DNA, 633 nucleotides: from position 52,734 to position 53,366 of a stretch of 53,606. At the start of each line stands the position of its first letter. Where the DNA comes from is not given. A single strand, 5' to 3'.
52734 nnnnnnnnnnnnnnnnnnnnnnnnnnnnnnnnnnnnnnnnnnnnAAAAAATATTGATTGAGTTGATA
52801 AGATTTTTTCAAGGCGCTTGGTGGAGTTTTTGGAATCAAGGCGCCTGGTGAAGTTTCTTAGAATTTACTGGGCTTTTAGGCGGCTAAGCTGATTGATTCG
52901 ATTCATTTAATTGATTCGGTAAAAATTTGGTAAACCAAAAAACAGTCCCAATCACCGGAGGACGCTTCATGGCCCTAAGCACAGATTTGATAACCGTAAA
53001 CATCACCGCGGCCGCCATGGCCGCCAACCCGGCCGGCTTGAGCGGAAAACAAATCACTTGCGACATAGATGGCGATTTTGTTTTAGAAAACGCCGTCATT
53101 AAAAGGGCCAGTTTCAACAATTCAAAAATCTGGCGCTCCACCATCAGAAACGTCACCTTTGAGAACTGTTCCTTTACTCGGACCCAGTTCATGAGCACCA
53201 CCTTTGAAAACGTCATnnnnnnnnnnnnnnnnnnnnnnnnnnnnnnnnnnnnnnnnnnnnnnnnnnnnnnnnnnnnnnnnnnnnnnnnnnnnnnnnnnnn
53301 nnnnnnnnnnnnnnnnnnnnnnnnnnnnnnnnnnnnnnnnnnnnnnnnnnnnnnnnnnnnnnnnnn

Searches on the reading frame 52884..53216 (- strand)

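Call 5: search_protein_families(library=pfam, proteins=[window:52884-53216:-], max_evalue=0.1)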
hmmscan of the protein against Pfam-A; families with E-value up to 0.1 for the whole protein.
window:52884-53216:- (110 aa): 1 family
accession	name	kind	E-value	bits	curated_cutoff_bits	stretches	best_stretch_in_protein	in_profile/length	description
PF24364.1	DUF7520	-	0.087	13.3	27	0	38-73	24-59/78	Family of unknown function (DUF7520)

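Call 6: search_protein_families(library=ncbifam, proteins=[window:52884-53216:-], max_evalue=0.1)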
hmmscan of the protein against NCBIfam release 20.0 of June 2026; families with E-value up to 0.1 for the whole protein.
window:52884-53216:- (110 aa): 1 family
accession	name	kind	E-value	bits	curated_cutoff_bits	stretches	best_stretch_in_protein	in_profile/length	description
TIGR04554.1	3TM_mycoplas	hypoth_equivalog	0.031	14.6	40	1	3-81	19-96/105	TIGR04554 family membrane protein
